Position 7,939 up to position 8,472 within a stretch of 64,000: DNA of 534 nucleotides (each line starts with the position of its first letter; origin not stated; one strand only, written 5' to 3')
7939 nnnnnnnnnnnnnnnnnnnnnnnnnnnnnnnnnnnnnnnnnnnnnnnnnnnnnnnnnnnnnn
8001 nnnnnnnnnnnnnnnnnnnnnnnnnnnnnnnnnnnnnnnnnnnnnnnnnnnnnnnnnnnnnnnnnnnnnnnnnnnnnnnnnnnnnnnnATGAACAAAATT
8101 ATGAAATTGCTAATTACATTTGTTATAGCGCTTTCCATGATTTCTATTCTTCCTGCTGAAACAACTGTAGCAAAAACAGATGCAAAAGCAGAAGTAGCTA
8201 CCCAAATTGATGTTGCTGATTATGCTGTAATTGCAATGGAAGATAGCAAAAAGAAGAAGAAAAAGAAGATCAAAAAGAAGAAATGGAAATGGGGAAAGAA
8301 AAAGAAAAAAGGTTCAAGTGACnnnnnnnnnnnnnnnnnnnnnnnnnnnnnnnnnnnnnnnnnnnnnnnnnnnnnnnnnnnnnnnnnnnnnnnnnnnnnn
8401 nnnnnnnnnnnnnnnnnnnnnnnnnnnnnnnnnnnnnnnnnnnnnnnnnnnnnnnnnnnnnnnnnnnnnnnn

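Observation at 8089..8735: Tandem paralogous 78-aa genes: hydrophobic N-terminus, acidic spacer and a ~25-residue poly-lysine tail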

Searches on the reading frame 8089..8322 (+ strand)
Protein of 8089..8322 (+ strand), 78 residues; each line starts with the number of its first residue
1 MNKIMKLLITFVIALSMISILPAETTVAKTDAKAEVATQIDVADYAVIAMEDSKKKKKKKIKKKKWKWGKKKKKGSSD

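Call 3: search_protein_families(library=pfam, proteins=[window:8089-8322:+], max_evalue=1)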
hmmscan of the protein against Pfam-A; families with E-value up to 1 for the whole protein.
window:8089-8322:+ (78 aa): 5 families
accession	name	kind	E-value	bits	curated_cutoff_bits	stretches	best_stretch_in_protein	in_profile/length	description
PF09716.15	ETRAMP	-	0.055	13.9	29.1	1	3-74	2-50/81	Malarial early transcribed membrane protein (ETRAMP)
PF00735.24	Septin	-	0.057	13.1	26.2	1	5-69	162-227/280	Septin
PF06182.17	ABC2_membrane_6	-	0.072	13.3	22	1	2-40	166-204/229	ABC-2 family transporter protein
PF01956.21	EMC3_TMCO1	-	0.087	13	27.1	1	7-77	18-88/169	Integral membrane protein EMC3/TMCO1-like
PF20830.2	Reovirus_bridge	-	0.17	12.8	27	1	11-54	36-79/102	Reovirus turret protein, bridge domain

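Call 4: search_protein_families(library=ncbifam, proteins=[window:8089-8322:+], max_evalue=1)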
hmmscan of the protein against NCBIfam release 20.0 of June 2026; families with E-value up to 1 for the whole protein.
window:8089-8322:+ (78 aa): 5 families
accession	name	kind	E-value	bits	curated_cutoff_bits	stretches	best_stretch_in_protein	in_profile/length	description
NF033636.1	acid_shock_Asr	equivalog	0.002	18.9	50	1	1-74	1-69/119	acid resistance repetitive basic protein Asr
NF045799.1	GrgA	equivalog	0.021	14.2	350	1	33-74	116-155/281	GrgA family transcription factor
NF053819.1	EF0750_LPXTG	subfamily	0.026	15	47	1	1-63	1-57/105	EF2685/EF0750 family sortase-dependent surface protein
NF049875.1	NetB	exception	0.036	13.9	380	1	1-64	1-67/211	Nrf-like electron transfer protein NetB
NF046089.1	CD3337_EF1877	subfamily_domain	0.042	12.6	120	1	2-69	2-68/450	CD3337/EF1877 family mobilome membrane protein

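Call 7: find_homologous_proteins(query=window:8089-8322:+, max_evalue=0.01)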
Query window:8089-8322:+ (78 aa): 52 proteins with E <= 0.01 among 93 candidates.
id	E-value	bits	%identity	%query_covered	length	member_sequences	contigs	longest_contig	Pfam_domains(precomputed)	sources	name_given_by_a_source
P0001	6.8e-38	145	100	100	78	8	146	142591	-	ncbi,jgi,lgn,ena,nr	ncbi:MAG: hypothetical protein HOK52_01190 [Candidatus Marinimicrobia bacterium]|jgi:hypothetical pr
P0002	2.3e-24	102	60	71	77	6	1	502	-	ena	-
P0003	2.3e-16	77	64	97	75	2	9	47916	-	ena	-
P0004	8.8e-16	75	54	67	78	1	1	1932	-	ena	-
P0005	6.5e-7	47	40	67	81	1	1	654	-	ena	-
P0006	2.2e-6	46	42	76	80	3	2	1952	-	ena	-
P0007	2.3e-6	46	43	76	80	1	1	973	-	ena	-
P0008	2.8e-6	45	47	63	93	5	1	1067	-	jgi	jgi:hypothetical protein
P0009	3.0e-6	45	43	76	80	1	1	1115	-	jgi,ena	-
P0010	3.1e-6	45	43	76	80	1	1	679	-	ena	-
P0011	4.3e-6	45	39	76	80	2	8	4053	-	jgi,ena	-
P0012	7.7e-6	44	38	67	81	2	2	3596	-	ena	-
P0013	8.3e-6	44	43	56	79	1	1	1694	-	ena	-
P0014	1.0e-5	44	40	76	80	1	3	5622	-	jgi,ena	-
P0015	1.3e-5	43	45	56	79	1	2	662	-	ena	-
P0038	4.2e-4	38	43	63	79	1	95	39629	-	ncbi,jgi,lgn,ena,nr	ncbi:MAG TPA: hypothetical protein EYO80_04720 [Candidatus Marinimicrobia bacterium]|jgi:hypothetica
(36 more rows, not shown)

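Call 8: find_encoding_contigs(protein=window:8089-8322:+, flank=10000, max_places=10)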
Protein window:8089-8322:+ (78 aa): 24 contigs read that carry it; 4 places shown.
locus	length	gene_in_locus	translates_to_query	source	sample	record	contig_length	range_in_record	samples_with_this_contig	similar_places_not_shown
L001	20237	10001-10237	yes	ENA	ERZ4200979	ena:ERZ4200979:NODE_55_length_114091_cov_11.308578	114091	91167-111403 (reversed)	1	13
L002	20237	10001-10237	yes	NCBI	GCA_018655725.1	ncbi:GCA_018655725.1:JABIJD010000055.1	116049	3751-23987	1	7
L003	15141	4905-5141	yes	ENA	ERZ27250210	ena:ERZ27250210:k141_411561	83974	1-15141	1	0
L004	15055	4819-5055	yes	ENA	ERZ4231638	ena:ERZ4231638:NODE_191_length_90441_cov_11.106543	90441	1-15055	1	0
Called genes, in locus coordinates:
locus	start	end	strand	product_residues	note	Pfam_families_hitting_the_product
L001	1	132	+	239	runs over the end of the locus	PF11141:DUF2914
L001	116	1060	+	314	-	PF09992:NAGPA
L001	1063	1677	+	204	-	PF09335:VTT_dom (weak)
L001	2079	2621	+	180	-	PF00571:CBS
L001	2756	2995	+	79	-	PF01176:eIF-1a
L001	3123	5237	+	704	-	PF01804:Penicil_amidase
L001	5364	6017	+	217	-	PF02146:SIR2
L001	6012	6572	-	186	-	PF14238:DUF4340 (weak)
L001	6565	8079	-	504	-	PF23357:DUF7088, PF09822:ABC_transp_aux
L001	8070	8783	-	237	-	PF01061:ABC2_membrane, PF12679:ABC2_membrane_2, PF13346:ABC2_membrane_5 (faint), PF12730:ABC2_membrane_4 (weak), PF12698:ABC2_membrane_3 (weak)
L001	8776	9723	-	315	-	PF00005:ABC_tran, PF13304:AAA_21 (weak)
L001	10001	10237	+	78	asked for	-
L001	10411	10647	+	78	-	-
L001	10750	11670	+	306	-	-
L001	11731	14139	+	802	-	PF00133:tRNA-synt_1, PF09334:tRNA-synt_1g, PF13603:tRNA-synt_1_2, PF00133:tRNA-synt_1, PF09334:tRNA-synt_1g (weak), PF08264:Anticodon_1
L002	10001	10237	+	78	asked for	-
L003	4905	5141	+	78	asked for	-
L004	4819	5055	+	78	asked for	-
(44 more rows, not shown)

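Call 11: find_encoding_contigs(protein=P0038, flank=8000, max_places=6)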
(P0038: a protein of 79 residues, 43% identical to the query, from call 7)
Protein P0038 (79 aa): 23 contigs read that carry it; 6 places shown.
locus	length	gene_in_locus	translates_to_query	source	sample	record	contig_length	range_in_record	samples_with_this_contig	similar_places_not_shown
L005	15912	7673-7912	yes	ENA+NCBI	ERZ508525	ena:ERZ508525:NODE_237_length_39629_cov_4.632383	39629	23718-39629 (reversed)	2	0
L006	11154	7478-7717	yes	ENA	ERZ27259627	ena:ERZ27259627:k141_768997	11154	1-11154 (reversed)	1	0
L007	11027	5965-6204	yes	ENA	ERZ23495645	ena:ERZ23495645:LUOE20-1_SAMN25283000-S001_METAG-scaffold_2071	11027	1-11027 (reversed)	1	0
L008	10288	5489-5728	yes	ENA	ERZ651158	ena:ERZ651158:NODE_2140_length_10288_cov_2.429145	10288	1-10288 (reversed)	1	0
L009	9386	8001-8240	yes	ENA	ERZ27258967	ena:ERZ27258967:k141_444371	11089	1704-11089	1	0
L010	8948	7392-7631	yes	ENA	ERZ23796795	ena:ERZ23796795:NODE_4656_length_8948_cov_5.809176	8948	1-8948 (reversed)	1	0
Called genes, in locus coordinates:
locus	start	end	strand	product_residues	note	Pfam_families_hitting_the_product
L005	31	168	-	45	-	-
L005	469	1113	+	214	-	PF02146:SIR2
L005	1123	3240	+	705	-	PF02897:Peptidase_S9_N, PF00326:Peptidase_S9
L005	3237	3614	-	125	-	PF00166:Cpn10 (weak)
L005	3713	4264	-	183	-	PF14238:DUF4340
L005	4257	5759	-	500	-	PF23357:DUF7088, PF09822:ABC_transp_aux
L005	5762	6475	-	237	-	PF01061:ABC2_membrane, PF12679:ABC2_membrane_2, PF13346:ABC2_membrane_5 (faint)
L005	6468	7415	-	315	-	PF00005:ABC_tran, PF13304:AAA_21 (weak)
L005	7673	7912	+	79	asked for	-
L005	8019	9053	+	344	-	-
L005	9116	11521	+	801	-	PF00133:tRNA-synt_1, PF09334:tRNA-synt_1g, PF13603:tRNA-synt_1_2, PF00133:tRNA-synt_1, PF09334:tRNA-synt_1g (weak), PF08264:Anticodon_1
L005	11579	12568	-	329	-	PF07885:Ion_trans_2, PF02254:TrkA_N, PF02080:TrkA_C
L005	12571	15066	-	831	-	PF15902:Sortilin-Vps10 (faint)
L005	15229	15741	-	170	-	-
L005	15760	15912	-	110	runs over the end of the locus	-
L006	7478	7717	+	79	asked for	-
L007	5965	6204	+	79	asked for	-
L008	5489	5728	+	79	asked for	-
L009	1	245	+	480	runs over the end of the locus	PF05935:Arylsulfotrans, PF14269:Arylsulfotran_2 (faint)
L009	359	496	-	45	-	-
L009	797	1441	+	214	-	PF02146:SIR2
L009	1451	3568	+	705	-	PF02897:Peptidase_S9_N, PF00326:Peptidase_S9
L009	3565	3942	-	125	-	PF00166:Cpn10 (weak)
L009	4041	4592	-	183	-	PF14238:DUF4340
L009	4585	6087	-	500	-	PF23357:DUF7088, PF09822:ABC_transp_aux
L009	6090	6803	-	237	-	PF01061:ABC2_membrane, PF12679:ABC2_membrane_2, PF13346:ABC2_membrane_5 (faint)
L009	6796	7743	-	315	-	PF00005:ABC_tran, PF13304:AAA_21 (weak)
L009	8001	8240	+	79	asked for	-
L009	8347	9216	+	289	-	-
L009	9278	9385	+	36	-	?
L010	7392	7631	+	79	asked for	-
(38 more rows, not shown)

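Call 12: find_encoding_contigs(protein=P0003, flank=8000, max_places=4)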
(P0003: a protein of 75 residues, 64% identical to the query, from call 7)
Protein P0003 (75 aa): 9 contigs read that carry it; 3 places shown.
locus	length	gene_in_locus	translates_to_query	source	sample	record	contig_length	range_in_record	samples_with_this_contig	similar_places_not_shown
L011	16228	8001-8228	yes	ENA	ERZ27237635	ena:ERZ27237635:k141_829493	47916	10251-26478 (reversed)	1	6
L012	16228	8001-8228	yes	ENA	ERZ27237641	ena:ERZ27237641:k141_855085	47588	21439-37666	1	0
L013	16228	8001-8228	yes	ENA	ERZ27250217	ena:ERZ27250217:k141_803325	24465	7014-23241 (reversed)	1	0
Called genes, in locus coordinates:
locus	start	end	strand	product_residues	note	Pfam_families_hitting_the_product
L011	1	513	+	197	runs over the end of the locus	PF01066:CDP-OH_P_transf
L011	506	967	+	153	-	PF04608:PgpA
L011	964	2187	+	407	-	PF00994:MoCF_biosynth, PF18146:CinA_KH, PF02464:CinA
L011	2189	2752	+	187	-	PF10469:AKAP7_NLS, PF02834:LigT_PEase, PF13563:2_5_RNA_ligase2, PF02834:LigT_PEase (weak)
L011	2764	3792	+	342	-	PF00154:RecA_N, PF06745:ATPase (weak), PF08423:Rad51, PF27531:MT3502_N (weak), PF01637:ATPase_2 (weak), PF21096:RecA_C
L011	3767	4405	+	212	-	PF21982:RecX_HTH1, PF02631:RecX_HTH2 (weak)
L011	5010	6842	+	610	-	PF00501:AMP-binding, PF23562:AMP-binding_C_3 (weak)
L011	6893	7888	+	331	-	PF01210:NAD_Gly3P_dh_N, PF03807:F420_oxidored (weak), PF07479:NAD_Gly3P_dh_C, PF20618:GPD_NAD_C_bact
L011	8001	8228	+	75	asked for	-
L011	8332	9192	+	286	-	-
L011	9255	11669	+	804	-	PF00133:tRNA-synt_1, PF09334:tRNA-synt_1g, PF13603:tRNA-synt_1_2, PF00133:tRNA-synt_1, PF08264:Anticodon_1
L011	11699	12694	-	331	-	PF07885:Ion_trans_2, PF02254:TrkA_N, PF02080:TrkA_C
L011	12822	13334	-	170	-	-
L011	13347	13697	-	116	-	-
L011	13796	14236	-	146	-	-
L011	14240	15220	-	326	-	PF10502:Peptidase_S26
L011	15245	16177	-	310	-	PF01351:RNase_HII, PF02021:UPF0102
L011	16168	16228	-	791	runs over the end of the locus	PF13567:DUF4131, PF03772:Competence, PF00753:Lactamase_B, PF12706:Lactamase_B_2 (weak)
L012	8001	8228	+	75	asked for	-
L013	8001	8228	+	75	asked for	-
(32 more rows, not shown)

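Call 22: find_related_loci(query=A3, collection=genome_contigs, flank=6000)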
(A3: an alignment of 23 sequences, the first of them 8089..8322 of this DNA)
Query A3 (78 aa) in genome_contigs; peptide patterns used: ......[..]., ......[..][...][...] (x = any residue, [..] = any of these).
600 stretches matched a pattern, but none encodes a relative of the query by tblastn (E <= 1e-3).

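Call 31: search_protein_families(library=pfam, proteins=[L005:8019-9050:+, L011:8332-9189:+, L009:8347-9213:+], max_evalue=0.1)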
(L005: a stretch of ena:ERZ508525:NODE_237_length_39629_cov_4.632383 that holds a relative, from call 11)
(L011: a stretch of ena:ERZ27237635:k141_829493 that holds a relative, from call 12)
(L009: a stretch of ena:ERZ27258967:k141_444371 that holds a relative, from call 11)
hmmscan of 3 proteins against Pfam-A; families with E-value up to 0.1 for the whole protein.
L005:8019-9050:+ (344 aa): 0 families

L011:8332-9189:+ (286 aa): 1 family
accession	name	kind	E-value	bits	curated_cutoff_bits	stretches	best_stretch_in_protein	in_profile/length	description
PF04338.18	DUF481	-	0.00087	19.8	21.1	1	46-234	10-187/210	Protein of unknown function, DUF481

L009:8347-9213:+ (289 aa): 0 families

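Call 39: search_protein_representatives(alignment_id=A3)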
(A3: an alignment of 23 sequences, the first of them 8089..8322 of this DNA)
Query: 23 sequences, 79 profile positions. Proteins with E-value up to 0.001 (for the whole library): 64; up to 1e-10: 17; up to 1e-30: 1. The best 64 are listed.
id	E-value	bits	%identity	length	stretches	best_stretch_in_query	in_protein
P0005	8.8e-32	124.9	-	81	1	1-79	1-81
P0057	1.5e-29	117.7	-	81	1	1-79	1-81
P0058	3.3e-29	116.7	-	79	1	1-79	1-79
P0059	2.5e-27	110.7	-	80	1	1-79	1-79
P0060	1.9e-25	104.6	-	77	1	1-72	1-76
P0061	1.7e-22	95.2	-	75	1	1-65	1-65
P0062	1.7e-22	95.1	-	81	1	1-78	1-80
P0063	8.4e-18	80.1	-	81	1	1-78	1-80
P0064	5.9e-16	74.2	-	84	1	1-79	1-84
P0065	5.1e-15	71.2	-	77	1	1-73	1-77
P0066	8.7e-15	70.4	-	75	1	1-51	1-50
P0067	1.0e-14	70.2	-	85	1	1-76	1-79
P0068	1.4e-13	66.6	-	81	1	1-79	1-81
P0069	1.7e-13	66.3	-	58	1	1-46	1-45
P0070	1.2e-12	63.6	-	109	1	1-72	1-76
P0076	3.1e-09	52.7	-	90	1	1-76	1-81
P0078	3.4e-08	49.3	-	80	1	1-79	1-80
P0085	2.5e-07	46.5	-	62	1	38-79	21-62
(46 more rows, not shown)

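Call 44: find_homologous_proteins(query=A7, max_evalue=0.001)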
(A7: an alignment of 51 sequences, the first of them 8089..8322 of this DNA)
Query A7 (51 sequences) (78 aa, profile of the alignment): 2493 proteins with E <= 0.001 among 8000 candidates; the best 120 are listed.
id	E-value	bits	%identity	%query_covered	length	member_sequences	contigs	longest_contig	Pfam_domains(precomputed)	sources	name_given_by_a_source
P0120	6.0e-28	114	46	67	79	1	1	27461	-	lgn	-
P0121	1.1e-27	114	46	67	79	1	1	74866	-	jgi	-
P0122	1.3e-27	113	46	67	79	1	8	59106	-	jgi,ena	-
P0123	1.7e-27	113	30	59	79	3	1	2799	-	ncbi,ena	-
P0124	2.8e-27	112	37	67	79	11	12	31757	-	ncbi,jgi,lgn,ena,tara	tara:strand:+ start:435 stop:674 length:240 start_codon:yes stop_codon:yes gene_type:complete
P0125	3.7e-27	112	37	67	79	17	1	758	-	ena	-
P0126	4.4e-27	112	37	67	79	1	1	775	-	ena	-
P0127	7.9e-27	111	37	67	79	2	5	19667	-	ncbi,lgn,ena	-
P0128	9.0e-27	111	42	67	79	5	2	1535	-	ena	-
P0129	1.6e-26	110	40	67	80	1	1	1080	-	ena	-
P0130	2.8e-26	109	41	35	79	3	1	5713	-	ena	-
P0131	2.8e-26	109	36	32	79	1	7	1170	-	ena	-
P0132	3.2e-26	109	32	32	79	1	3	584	-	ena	-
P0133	3.5e-26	109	35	47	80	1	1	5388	-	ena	-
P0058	3.6e-26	109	32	32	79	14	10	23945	-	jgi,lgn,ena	-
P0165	8.2e-25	104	37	35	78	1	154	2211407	-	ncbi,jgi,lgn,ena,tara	jgi:hypothetical protein|tara:strand:+ start:67 stop:303 length:237 start_codon:yes stop_codon:yes g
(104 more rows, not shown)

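Call 46: find_encoding_contigs(protein=P0165, flank=8000, max_places=4)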
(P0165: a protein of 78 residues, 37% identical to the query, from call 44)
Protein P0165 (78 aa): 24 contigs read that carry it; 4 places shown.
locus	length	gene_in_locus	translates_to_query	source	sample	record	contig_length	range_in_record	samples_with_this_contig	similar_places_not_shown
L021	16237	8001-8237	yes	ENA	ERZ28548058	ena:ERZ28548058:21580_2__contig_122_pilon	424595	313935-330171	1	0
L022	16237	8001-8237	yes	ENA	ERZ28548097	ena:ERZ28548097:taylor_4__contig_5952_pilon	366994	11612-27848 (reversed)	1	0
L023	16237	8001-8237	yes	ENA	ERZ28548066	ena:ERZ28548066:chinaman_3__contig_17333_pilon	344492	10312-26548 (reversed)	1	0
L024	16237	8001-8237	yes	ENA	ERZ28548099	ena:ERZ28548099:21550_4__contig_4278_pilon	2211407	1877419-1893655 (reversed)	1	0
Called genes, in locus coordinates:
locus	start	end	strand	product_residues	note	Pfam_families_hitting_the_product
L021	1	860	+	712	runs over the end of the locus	PF05547:Peptidase_M6, PF18962:Por_Secre_tail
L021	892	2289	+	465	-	PF03583:LIP (faint), PF00326:Peptidase_S9 (faint)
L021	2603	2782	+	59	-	-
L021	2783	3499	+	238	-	PF02146:SIR2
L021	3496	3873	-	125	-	PF00166:Cpn10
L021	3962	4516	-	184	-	PF14238:DUF4340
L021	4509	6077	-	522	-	PF23357:DUF7088, PF09822:ABC_transp_aux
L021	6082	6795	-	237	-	PF12679:ABC2_membrane_2, PF12698:ABC2_membrane_3 (weak)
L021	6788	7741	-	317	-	PF00005:ABC_tran, PF13304:AAA_21 (weak)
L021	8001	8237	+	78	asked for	-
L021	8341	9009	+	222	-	-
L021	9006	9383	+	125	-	-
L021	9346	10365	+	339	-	PF00133:tRNA-synt_1, PF09334:tRNA-synt_1g, PF13603:tRNA-synt_1_2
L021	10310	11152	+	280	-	PF13603:tRNA-synt_1_2, PF00133:tRNA-synt_1 (weak)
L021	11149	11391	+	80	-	PF00133:tRNA-synt_1, PF09334:tRNA-synt_1g (weak)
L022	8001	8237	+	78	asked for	-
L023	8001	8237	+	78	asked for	-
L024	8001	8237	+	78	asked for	-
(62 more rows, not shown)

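Call 47: find_encoding_contigs(protein=P0078, flank=6000, max_places=3)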
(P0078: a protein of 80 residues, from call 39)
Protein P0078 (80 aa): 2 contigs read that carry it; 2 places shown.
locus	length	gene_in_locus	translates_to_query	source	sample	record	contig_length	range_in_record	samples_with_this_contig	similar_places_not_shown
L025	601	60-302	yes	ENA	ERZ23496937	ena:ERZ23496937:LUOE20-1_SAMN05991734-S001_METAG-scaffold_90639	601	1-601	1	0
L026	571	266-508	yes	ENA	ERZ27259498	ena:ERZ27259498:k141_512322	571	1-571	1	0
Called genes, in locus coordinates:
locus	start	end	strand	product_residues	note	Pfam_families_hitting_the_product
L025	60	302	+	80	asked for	-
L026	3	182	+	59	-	?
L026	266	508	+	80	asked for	-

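Call 48: find_encoding_contigs(protein=P0085, flank=6000, max_places=3)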
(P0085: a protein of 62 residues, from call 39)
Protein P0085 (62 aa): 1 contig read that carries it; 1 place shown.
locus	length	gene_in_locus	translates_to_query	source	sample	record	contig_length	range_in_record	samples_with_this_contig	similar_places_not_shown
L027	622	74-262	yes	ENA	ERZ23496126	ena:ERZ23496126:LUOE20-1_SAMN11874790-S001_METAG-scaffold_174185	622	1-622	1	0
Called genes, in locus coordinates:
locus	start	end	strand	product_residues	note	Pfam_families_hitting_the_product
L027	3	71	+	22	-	?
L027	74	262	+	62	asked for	-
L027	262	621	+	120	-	?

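Call 50: find_related_loci(query=A7, collection=viral_contigs, flank=8000)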
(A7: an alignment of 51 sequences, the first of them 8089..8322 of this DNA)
Query A7 (78 aa) in viral_contigs; peptide patterns used: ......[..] (x = any residue, [..] = any of these).
600 stretches matched a pattern, but none encodes a relative of the query by tblastn (E <= 1e-3).

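Call 59: search_protein_families(library=phrogs, proteins=[window:8089-8322:+, P0038], max_evalue=0.1)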
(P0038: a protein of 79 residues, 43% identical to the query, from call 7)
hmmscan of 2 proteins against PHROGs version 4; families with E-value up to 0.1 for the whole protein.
window:8089-8322:+ (78 aa): 5 families
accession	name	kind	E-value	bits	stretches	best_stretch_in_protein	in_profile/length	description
phrog_3127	-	unknown function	0.0087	17.6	1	2-64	3-65/178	-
phrog_36328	-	unknown function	0.01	16.5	1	2-74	3-74/173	-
phrog_3140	-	tail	0.014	15.8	1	16-66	65-115/274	tail assembly chaperone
phrog_3718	-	unknown function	0.074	14.2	1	4-53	12-59/90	-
phrog_22155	-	unknown function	0.098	13.8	0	38-74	72-108/119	-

P0038 (79 aa): 1 family
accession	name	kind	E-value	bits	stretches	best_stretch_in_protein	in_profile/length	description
phrog_19805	-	unknown function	0.057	15.1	1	25-53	56-84/90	-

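Call 85: find_encoding_contigs(protein=P0064, flank=6000, max_places=3)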
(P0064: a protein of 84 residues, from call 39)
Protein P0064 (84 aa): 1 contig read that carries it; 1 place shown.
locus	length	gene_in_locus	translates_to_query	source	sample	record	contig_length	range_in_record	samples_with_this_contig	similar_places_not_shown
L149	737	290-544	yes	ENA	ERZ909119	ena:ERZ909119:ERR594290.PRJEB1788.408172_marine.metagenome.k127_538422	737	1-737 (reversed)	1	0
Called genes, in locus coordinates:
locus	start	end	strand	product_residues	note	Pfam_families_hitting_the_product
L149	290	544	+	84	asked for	-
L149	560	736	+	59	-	?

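Call 86: find_encoding_contigs(protein=P0076, flank=6000, max_places=3)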
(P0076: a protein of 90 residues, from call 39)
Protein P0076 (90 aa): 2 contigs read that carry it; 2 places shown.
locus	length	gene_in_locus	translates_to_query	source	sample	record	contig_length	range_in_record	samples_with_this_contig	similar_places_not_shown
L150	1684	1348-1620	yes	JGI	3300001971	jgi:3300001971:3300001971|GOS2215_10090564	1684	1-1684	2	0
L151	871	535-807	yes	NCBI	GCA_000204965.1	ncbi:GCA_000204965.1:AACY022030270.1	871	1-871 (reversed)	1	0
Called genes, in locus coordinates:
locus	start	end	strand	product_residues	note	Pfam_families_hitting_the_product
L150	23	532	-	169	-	-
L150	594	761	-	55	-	-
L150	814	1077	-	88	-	-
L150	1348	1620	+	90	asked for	-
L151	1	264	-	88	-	?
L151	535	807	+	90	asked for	-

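Call 89: search_protein_families(library=ncbifam, proteins=[P0120, P0038, P0076], max_evalue=0.1)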
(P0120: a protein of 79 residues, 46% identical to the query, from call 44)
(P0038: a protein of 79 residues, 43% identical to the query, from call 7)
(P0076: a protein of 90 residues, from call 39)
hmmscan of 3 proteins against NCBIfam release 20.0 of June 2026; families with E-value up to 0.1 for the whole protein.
P0120 (79 aa): 3 families
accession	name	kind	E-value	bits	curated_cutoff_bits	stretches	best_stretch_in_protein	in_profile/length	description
NF038291.1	rep_pAB02_ORF2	subfamily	0.0055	17.1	85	1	26-76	117-171/172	plasmid replication DNA-binding protein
NF003359.0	PRK04424.1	equivalog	0.019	14.6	183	1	18-74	120-177/190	transcription factor FapR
NF005622.0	PRK07375.2-1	equivalog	0.094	12.8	185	0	2-66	74-139/179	putative monovalent cation/H+ antiporter subunit C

P0038 (79 aa): 0 families

P0076 (90 aa): 2 families
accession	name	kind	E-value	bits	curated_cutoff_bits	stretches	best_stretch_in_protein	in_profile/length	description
NF050118.1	aa3_CtaJ_Mycob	equivalog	0.012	15.9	43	1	9-80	8-80/80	aa3-type cytochrome oxidase subunit CtaJ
TIGR02896.1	spore_III_AF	equivalog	0.019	15.4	61.3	1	1-59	29-87/106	stage III sporulation protein AF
